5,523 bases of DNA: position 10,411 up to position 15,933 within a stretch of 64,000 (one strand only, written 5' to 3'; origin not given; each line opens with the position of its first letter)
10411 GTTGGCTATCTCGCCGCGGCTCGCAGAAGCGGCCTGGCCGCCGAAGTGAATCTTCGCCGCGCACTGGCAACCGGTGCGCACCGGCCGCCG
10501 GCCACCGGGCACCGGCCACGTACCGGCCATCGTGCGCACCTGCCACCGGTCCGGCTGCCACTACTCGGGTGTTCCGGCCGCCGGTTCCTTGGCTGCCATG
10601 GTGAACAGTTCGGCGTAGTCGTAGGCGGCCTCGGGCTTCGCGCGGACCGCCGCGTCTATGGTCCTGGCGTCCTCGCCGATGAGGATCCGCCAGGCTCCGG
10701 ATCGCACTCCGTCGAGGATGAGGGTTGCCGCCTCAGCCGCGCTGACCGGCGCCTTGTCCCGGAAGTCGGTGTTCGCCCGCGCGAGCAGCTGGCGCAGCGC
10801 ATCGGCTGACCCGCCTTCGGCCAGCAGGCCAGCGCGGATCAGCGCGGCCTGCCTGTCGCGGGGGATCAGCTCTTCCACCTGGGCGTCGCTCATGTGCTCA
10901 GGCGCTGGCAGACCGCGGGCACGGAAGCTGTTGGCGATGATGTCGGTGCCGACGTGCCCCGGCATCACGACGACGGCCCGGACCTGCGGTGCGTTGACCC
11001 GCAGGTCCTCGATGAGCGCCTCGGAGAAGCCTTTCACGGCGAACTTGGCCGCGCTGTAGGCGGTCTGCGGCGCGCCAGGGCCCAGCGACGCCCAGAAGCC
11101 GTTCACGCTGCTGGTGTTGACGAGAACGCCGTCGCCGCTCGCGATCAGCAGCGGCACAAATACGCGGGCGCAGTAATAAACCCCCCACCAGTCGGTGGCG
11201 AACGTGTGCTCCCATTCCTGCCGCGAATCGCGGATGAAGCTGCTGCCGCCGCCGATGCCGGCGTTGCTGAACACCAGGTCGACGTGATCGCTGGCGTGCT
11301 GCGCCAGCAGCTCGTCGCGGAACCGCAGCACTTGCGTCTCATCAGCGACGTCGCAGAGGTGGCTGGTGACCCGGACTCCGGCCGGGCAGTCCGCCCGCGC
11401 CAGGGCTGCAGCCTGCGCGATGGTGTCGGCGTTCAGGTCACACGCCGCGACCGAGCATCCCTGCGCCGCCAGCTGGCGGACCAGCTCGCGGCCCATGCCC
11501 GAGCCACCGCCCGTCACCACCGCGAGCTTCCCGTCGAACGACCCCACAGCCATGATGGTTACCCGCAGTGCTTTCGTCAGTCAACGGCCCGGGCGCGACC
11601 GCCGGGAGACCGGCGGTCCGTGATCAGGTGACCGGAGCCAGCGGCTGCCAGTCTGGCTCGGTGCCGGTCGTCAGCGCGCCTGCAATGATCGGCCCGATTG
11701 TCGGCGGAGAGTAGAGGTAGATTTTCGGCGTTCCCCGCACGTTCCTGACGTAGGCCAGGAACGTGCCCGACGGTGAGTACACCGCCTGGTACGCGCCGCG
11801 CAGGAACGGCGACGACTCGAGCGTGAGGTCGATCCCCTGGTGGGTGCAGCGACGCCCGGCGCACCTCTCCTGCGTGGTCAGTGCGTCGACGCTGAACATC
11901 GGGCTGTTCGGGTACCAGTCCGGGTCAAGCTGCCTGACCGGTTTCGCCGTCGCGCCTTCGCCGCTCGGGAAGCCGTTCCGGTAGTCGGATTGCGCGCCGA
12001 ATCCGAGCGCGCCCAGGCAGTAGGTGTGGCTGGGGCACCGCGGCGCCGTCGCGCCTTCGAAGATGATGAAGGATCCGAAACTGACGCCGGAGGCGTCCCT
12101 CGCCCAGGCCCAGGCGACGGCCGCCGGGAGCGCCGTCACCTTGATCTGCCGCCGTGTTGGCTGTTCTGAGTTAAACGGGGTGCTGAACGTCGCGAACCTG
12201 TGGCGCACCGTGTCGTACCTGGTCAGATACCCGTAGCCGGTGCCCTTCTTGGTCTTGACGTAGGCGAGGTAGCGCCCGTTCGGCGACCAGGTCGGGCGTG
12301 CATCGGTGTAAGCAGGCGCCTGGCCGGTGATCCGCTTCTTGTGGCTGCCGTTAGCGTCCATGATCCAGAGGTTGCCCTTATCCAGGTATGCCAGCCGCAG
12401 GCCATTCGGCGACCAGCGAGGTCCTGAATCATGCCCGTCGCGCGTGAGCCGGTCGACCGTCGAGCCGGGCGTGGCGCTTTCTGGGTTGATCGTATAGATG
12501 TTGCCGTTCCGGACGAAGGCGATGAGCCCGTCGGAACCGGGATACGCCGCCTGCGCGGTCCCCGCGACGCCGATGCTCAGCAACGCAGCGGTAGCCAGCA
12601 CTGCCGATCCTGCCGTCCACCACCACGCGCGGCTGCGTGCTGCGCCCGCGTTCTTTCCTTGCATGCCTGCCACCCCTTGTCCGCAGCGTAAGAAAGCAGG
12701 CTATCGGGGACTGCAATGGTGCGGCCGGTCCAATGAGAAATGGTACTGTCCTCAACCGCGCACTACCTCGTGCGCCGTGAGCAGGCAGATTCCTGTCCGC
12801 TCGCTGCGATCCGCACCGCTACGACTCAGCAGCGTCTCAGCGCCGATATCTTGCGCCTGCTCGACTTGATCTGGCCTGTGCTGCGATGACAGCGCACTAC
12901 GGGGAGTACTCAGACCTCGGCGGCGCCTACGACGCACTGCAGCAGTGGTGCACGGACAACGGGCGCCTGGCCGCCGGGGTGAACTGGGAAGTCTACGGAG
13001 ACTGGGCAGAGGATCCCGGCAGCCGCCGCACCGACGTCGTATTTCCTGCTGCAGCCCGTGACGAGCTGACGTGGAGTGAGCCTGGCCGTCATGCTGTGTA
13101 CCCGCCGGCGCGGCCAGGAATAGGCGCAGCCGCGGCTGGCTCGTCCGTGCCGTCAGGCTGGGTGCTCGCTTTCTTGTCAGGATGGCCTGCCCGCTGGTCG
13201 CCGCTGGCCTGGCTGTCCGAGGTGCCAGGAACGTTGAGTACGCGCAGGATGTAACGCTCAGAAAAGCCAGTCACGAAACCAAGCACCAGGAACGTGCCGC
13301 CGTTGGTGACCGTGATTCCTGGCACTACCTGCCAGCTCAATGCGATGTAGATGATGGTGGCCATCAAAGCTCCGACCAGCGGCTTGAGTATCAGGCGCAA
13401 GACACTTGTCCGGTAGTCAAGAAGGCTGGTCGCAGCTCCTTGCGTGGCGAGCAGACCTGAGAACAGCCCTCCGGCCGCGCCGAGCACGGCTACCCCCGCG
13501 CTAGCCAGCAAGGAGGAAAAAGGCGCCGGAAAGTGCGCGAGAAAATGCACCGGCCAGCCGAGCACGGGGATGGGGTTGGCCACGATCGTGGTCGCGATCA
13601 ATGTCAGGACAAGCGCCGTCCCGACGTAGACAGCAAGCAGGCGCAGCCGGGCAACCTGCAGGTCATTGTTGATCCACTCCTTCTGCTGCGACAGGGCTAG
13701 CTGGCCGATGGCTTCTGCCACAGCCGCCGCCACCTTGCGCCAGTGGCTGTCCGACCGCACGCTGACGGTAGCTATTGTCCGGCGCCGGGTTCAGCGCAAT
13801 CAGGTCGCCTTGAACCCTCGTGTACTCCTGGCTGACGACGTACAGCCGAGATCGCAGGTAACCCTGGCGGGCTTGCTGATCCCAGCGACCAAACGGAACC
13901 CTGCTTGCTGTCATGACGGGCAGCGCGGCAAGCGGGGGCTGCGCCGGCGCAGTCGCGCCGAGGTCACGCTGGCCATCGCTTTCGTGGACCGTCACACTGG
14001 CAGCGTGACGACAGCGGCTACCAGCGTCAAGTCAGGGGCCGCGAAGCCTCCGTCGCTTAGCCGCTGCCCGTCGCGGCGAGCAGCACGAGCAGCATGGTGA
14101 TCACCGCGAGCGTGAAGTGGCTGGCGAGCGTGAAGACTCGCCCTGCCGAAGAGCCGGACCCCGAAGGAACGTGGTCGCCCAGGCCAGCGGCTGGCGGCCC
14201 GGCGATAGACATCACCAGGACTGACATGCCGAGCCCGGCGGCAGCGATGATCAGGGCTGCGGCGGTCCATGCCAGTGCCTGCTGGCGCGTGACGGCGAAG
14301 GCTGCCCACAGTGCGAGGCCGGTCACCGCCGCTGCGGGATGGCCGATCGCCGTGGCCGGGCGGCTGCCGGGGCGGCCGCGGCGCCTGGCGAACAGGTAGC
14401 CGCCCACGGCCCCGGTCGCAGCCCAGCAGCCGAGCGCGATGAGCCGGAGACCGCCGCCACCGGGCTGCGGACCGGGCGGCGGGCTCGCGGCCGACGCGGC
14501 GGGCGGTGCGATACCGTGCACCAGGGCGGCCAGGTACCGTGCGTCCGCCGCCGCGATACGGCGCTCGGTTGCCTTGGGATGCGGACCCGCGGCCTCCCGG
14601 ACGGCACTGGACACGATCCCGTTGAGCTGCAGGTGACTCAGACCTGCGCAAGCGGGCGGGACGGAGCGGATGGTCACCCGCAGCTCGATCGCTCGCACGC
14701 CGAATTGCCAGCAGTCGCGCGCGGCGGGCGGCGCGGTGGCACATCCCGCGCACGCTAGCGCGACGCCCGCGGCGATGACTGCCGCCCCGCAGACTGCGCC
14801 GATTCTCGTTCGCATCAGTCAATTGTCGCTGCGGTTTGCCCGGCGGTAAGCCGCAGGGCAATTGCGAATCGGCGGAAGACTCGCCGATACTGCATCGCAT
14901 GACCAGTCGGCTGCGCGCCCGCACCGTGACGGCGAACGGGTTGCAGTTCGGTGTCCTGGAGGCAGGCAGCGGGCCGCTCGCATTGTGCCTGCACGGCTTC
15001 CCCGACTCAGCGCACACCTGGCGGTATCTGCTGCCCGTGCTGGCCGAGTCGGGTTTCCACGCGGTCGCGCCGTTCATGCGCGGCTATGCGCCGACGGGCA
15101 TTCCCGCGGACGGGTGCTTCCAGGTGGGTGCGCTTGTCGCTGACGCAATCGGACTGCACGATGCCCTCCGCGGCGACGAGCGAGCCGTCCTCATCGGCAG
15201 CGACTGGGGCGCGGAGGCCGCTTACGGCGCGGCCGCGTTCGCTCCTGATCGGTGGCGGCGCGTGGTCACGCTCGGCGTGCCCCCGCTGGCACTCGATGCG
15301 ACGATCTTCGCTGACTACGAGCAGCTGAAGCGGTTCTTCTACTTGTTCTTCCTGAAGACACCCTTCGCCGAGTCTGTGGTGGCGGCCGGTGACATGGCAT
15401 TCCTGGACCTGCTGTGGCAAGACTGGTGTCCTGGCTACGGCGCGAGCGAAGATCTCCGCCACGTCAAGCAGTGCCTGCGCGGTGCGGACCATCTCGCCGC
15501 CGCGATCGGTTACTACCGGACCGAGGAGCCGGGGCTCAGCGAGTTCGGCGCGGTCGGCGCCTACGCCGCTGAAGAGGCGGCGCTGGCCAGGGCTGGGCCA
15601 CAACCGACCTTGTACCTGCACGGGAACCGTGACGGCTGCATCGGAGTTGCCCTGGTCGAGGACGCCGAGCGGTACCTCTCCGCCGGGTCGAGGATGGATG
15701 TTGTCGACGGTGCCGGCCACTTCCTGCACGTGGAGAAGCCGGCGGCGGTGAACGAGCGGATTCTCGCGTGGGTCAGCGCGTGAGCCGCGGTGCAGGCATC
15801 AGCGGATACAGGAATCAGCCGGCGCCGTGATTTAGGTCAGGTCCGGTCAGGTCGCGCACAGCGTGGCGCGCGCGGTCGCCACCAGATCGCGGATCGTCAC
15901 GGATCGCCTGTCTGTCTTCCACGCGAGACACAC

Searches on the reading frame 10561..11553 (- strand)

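Call 98: search_protein_families(library=pfam, proteins=[window:10561-11553:-], max_evalue=0.0001)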
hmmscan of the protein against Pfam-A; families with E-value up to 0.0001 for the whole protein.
window:10561-11553:- (330 aa): 4 families
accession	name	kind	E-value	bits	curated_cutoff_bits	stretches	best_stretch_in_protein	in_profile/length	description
PF00106.31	adh_short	-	1.4e-38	132.8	26.6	1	9-210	1-191/195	short chain dehydrogenase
PF13561.12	adh_short_C2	-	1e-23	84.6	27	1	18-207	6-182/236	Enoyl-(Acyl carrier protein) reductase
PF08659.16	KR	-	4.3e-10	40.2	22.6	1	12-178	4-161/180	KR domain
PF01370.27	Epimerase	-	3e-05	24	20.9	1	12-200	2-171/240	NAD dependent epimerase/dehydratase family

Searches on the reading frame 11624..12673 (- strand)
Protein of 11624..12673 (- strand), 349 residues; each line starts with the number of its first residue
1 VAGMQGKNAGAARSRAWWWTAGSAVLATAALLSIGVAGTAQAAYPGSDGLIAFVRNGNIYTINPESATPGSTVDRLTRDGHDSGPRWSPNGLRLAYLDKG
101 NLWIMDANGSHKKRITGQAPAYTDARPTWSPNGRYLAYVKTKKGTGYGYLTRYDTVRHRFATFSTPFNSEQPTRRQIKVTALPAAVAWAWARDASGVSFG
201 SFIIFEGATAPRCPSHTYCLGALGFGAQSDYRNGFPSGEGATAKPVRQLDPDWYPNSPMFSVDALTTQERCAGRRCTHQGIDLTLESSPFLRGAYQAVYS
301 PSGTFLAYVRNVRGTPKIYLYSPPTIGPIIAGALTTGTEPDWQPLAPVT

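Call 98: search_protein_families(library=pfam, proteins=[window:11624-12673:-], max_evalue=0.0001)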
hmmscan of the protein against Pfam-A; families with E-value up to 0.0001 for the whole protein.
window:11624-12673:- (349 aa): 2 families
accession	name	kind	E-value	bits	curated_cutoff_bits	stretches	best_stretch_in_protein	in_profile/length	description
PF07676.18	PD40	-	8.6e-14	51.5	20.9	0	124-144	11-32/38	WD40-like Beta Propeller Repeat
PF00930.27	DPPIV_N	-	2.7e-08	33.4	22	0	73-119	35-82/354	Dipeptidyl peptidase IV (DPP IV) N-terminal region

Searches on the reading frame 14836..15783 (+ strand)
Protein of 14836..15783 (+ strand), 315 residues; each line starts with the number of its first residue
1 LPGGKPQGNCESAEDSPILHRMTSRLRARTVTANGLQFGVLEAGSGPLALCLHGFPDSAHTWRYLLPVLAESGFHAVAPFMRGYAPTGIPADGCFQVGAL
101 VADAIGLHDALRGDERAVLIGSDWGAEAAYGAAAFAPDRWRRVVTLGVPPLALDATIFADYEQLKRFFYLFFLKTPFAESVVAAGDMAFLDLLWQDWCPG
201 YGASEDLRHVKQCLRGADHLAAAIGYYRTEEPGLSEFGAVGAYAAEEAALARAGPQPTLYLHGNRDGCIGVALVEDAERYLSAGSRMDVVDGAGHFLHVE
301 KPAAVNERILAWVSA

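Call 31: search_protein_families(library=pfam, proteins=[window:14836-15783:+], max_evalue=0.001)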
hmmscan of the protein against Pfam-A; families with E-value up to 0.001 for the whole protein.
window:14836-15783:+ (315 aa): 2 families
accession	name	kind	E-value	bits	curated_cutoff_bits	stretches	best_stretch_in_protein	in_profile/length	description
PF00561.26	Abhydrolase_1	-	6.9e-17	62.4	25.8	1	50-302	4-245/245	alpha/beta hydrolase fold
PF12697.13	Abhydrolase_6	-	1.5e-11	45.8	26.3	1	50-307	2-216/217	Alpha/beta hydrolase family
